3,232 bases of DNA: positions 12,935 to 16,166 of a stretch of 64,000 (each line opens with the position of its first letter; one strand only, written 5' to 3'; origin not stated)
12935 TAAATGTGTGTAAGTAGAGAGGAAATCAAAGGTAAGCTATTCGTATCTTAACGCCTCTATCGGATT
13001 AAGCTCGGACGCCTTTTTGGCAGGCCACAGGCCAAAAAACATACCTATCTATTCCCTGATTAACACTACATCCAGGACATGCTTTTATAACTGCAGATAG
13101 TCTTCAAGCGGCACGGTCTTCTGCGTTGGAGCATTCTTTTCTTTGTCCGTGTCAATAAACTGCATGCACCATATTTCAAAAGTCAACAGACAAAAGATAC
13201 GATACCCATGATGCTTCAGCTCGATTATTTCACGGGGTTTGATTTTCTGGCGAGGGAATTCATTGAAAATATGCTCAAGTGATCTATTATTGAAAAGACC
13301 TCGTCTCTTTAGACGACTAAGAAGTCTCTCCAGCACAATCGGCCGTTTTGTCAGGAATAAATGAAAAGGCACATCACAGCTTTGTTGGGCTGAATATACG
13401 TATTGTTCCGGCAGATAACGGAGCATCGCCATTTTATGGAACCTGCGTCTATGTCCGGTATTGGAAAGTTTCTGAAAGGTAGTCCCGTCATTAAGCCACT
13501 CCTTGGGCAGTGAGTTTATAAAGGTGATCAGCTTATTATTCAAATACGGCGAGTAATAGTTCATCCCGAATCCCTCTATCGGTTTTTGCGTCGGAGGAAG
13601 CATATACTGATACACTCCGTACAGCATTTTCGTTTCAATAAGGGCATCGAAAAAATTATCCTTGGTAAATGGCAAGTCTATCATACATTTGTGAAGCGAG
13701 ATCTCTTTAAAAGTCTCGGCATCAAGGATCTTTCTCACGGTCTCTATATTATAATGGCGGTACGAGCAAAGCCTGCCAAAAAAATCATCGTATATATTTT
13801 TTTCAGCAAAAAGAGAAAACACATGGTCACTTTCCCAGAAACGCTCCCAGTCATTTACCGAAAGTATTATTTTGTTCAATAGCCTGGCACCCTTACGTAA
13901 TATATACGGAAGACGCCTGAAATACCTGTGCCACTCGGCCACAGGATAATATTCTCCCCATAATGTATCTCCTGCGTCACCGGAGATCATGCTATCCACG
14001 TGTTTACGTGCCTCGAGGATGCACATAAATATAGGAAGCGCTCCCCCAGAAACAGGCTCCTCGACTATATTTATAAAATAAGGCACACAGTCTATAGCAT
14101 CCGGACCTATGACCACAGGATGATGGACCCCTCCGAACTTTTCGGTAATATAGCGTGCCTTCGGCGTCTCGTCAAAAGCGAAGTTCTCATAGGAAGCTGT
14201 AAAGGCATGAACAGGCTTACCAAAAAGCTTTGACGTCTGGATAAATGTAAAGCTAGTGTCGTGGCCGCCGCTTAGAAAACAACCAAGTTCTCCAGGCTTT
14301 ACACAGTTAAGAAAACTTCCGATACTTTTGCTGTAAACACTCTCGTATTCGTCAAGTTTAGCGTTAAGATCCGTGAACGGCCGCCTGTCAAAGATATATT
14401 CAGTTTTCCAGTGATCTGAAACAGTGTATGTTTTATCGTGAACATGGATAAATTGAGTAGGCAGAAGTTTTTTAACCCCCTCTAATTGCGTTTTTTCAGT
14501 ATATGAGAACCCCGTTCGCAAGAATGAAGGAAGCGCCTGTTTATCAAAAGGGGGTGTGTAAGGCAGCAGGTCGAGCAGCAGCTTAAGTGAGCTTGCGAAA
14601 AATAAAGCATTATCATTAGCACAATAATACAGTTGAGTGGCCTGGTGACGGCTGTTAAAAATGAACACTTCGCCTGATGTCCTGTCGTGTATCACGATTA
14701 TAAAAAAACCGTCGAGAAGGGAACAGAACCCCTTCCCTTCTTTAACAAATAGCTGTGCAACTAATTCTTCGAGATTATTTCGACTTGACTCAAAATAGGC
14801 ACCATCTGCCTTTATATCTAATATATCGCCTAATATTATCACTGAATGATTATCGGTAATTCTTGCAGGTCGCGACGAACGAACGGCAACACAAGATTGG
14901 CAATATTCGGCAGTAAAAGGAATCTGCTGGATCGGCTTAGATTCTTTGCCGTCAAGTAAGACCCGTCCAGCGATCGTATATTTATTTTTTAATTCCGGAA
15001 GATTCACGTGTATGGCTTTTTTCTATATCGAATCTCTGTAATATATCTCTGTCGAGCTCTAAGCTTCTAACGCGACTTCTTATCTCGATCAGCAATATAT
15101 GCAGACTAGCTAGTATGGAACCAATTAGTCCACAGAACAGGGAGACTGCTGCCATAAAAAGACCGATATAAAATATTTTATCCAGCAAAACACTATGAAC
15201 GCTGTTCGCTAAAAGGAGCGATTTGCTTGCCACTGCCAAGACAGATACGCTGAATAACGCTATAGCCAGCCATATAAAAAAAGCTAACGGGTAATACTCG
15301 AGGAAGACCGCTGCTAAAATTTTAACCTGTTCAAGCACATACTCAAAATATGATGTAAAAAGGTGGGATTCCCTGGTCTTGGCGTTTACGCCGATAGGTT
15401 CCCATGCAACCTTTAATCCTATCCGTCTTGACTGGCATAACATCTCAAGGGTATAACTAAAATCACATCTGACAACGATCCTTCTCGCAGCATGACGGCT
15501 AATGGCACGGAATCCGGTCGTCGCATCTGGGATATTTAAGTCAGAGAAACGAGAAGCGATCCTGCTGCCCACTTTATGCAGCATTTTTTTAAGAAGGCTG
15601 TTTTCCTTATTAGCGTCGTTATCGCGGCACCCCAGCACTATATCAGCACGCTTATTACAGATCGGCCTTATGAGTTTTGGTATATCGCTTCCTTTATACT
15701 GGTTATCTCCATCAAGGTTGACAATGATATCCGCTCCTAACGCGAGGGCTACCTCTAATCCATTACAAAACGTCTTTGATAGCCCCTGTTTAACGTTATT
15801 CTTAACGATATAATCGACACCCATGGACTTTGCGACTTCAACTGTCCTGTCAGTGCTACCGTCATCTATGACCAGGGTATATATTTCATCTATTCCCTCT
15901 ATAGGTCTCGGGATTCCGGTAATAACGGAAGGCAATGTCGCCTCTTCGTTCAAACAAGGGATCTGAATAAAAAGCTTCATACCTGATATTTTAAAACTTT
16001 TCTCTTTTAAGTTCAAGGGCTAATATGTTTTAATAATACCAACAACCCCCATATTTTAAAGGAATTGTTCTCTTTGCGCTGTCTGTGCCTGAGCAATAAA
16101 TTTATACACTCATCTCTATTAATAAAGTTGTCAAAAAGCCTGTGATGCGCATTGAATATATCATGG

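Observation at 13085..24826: Seven-gene coupled operon: GT-C transferase, three B12-radical-SAM enzymes, AsnB, membrane GT2 and a Cys-less AsnB homologue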

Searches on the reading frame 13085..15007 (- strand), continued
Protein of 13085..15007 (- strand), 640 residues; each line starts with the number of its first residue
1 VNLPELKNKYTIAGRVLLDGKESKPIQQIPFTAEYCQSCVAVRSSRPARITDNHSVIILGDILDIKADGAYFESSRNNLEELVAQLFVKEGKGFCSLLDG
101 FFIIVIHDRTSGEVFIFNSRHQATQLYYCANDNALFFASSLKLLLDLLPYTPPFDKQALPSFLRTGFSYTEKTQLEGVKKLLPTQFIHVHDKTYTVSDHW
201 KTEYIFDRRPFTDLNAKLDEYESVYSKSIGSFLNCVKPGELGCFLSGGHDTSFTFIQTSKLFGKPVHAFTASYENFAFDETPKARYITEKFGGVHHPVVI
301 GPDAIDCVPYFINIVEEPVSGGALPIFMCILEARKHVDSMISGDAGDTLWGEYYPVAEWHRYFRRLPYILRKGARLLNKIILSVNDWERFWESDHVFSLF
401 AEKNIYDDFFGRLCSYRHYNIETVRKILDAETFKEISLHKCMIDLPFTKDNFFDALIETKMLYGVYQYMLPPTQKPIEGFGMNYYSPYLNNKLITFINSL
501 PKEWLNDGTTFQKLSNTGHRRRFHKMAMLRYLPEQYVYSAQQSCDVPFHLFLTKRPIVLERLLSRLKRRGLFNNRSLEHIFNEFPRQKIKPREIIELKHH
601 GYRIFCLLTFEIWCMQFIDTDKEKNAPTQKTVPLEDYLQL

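Call 38: find_encoding_contigs(protein=P0007, flank=10000, max_places=1)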
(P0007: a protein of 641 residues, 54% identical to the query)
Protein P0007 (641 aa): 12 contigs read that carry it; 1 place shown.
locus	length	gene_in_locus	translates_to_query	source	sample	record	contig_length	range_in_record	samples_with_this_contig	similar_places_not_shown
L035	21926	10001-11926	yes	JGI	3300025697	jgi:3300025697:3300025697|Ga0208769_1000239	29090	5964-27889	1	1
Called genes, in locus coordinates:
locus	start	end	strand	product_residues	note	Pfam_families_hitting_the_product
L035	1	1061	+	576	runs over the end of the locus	PF13231:PMT_2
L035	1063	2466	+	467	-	PF02310:B12-binding, PF04055:Radical_SAM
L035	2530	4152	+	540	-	PF13231:PMT_2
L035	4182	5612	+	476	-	PF04055:Radical_SAM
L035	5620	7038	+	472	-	PF04055:Radical_SAM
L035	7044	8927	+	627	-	PF13522:GATase_6, PF13537:GATase_7, PF12481:DUF3700 (weak), PF00733:Asn_synthase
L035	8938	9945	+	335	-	PF00535:Glycos_transf_2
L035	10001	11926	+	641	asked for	PF13537:GATase_7 (weak), PF00733:Asn_synthase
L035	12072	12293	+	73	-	-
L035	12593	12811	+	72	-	-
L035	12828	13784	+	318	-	PF01073:3Beta_HSD, PF01370:Epimerase, PF02719:Polysacc_synt_2, PF04321:RmlD_sub_bind, PF05368:NmrA, PF07993:NAD_binding_4 (faint), PF16363:GDP_Man_Dehyd, PF13460:NAD_binding_10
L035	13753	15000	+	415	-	PF00155:Aminotran_1_2, PF01041:DegT_DnrJ_EryC1, PF01053:Cys_Met_Meta_PP, PF01212:Beta_elim_lyase, PF00266:Aminotran_5 (faint)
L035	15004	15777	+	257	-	PF00535:Glycos_transf_2, PF10111:Glyco_tranf_2_2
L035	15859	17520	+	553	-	PF13231:PMT_2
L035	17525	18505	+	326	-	PF13302:Acetyltransf_3 (faint), PF00583:Acetyltransf_1 (faint)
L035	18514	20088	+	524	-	PF02310:B12-binding, PF04055:Radical_SAM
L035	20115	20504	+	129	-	-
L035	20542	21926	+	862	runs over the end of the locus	?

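Call 39: find_encoding_contigs(protein=P0006, flank=10000, max_places=1)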
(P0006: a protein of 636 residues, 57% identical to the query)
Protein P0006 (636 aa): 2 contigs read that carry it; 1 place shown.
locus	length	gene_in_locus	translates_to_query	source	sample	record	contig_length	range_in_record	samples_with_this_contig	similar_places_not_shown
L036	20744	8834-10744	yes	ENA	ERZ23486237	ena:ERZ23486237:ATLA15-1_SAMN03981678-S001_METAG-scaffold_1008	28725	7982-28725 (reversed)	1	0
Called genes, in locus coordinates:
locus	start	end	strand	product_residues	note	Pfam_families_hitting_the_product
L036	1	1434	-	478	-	?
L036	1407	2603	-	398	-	PF13439:Glyco_transf_4, PF13579:Glyco_trans_4_4, PF00534:Glycos_transf_1, PF13524:Glyco_trans_1_2 (weak), PF13692:Glyco_trans_1_4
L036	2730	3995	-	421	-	PF04055:Radical_SAM, PF13186:SPASM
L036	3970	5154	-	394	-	PF04055:Radical_SAM, PF13186:SPASM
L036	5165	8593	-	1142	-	PF04055:Radical_SAM, PF02310:B12-binding (weak), PF04055:Radical_SAM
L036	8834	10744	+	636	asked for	PF13537:GATase_7, PF00733:Asn_synthase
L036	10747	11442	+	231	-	PF00117:GATase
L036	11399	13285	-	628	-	PF13522:GATase_6, PF13537:GATase_7, PF00733:Asn_synthase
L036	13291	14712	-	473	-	PF04055:Radical_SAM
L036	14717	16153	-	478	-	PF04055:Radical_SAM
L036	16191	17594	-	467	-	PF02310:B12-binding, PF04055:Radical_SAM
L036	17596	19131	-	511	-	PF13231:PMT_2 (weak)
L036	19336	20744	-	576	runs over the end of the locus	-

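Call 40: find_encoding_contigs(protein=P0002, flank=10000, max_places=1)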
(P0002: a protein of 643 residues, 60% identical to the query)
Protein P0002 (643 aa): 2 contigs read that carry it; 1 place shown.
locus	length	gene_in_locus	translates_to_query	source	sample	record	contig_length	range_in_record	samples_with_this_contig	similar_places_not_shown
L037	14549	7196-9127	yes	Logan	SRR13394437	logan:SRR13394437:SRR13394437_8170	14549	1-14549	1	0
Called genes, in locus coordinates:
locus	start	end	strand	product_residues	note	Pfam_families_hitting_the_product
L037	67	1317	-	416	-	PF04055:Radical_SAM, PF13186:SPASM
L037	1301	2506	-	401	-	PF04055:Radical_SAM, PF13186:SPASM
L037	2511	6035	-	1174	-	PF19864:Radical_SAM_N2 (faint), PF04055:Radical_SAM, PF02310:B12-binding (weak), PF04055:Radical_SAM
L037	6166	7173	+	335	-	PF00535:Glycos_transf_2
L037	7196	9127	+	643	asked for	PF13537:GATase_7 (weak), PF00733:Asn_synthase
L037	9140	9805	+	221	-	PF00117:GATase, PF07685:GATase_3 (weak), PF07722:Peptidase_C26 (faint)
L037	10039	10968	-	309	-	PF13593:SBF_like, PF01758:SBF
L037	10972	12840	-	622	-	PF13522:GATase_6, PF13537:GATase_7, PF00733:Asn_synthase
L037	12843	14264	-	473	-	PF04055:Radical_SAM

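Call 74: search_solved_structures(query=L002:13923-15539:+, max_evalue=1)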
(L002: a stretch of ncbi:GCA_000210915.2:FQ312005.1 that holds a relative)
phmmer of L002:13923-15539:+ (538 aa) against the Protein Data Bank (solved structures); distinct sequences matched with E-value up to 1: 0.

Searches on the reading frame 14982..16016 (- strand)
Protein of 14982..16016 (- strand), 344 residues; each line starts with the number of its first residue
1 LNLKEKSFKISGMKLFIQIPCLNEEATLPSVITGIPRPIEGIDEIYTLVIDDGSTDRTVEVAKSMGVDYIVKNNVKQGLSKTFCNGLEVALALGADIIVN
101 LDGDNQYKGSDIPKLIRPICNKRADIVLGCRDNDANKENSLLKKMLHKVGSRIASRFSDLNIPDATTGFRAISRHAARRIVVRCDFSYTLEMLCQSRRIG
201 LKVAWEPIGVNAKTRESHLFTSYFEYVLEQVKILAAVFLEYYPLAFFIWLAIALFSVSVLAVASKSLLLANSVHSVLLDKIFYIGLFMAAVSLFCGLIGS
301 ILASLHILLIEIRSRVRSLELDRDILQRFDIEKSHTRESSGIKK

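Call 5: search_protein_families(library=pfam, proteins=[window:14982-16016:-], max_evalue=0.01)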
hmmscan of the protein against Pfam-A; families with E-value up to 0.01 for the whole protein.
window:14982-16016:- (344 aa): 1 family
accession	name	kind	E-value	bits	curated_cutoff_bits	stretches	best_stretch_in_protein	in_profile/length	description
PF00535.33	Glycos_transf_2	-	1.5e-19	71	23.3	1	19-179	4-166/168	Glycosyl transferase family 2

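Call 6: search_protein_families(library=ncbifam, proteins=[window:14982-16016:-], max_evalue=0.01)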
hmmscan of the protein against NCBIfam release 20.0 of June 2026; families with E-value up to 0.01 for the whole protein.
window:14982-16016:- (344 aa): 9 families
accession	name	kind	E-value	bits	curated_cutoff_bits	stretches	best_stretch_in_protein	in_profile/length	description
TIGR04182.1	glyco_TIGR04182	equivalog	9.3e-20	71.2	325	1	17-259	4-239/293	S-layer glycoprotein N-glycosyltransferase AglJ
NF058614.1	PPMAGASynPpgS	equivalog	5.5e-19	68.5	370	1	16-210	3-196/226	polyprenyl-phospho-N-acetylgalactosaminyl synthase PpgS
NF041391.1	DPhHxTase_Halo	equivalog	1.3e-13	50.5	375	1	22-219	4-192/213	dolichyl-phosphate hexose transferase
NF047588.1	GlcsyltransPgfSStrep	equivalog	1.8e-11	43.8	500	1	13-187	1-174/308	glycosyltransferase PgfS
NF007986.1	PRK10714.1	equivalog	1.1e-09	37.8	529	1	14-300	7-291/316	undecaprenyl-phosphate 4-deoxy-4-formamido-L-arabinose transferase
NF010496.0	PRK13915.1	equivalog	1.3e-09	37.6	262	1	11-124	29-148/307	glucosyl-3-phosphoglycerate synthase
TIGR04283.1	glyco_like_mftF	equivalog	5.9e-06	26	182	1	17-73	3-57/221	TIGR04283 family arsenosugar biosynthesis glycosyltransferase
TIGR03937.1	PgaC_IcaA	equivalog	0.00049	19.2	422.3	1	16-105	48-136/407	poly-beta-1,6-N-acetyl-D-glucosamine synthase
NF007482.0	PRK10073.1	equivalog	0.0013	17.8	423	1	13-110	6-101/334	glycosyltransferase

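Call 78: search_solved_structures(query=window:14982-15980:-, max_evalue=0.001)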
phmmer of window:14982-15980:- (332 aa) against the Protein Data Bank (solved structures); distinct sequences matched with E-value up to 0.001: 10.
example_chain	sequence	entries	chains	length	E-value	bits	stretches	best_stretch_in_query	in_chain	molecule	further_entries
5mlz_A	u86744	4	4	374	3.6e-12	49.3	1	1-216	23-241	Dolichol monophosphate mannose synthase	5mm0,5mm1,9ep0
9hwj_A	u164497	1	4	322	4.9e-08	35.7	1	2-293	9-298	Undecaprenyl-phosphate 4-deoxy-4-formamido-L-arabinose transferase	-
9bhc_C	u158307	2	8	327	1.3e-07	34.4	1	2-293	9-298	Undecaprenyl-phosphate 4-deoxy-4-formamido-L-arabinose transferase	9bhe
8vxh_A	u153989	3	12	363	1.8e-07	33.9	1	2-293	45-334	Undecaprenyl-phosphate 4-deoxy-4-formamido-L-arabinose transferase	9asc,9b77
5ekp_C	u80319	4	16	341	0.00027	23.5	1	2-168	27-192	Uncharacterized glycosyltransferase sll0501 | Glycosyltransferase sll0501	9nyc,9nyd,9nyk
9nye_A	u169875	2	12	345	0.00028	23.4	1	2-168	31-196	Glycosyltransferase sll0501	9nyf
5eke_A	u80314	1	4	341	0.00041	22.9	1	2-168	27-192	Uncharacterized glycosyltransferase sll0501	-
4y6n_A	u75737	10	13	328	0.00051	22.6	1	4-64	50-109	Glucosyl-3-phosphoglycerate synthase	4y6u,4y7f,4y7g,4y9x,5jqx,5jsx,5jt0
3e25_A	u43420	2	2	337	0.00054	22.5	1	4-64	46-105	Putative uncharacterized protein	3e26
4ddz_A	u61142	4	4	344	0.00056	22.4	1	4-64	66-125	GLUCOSYL-3-PHOSPHOGLYCERATE SYNTHASE (GpgS) | Glucosyl-3-phosphoglycerate synthase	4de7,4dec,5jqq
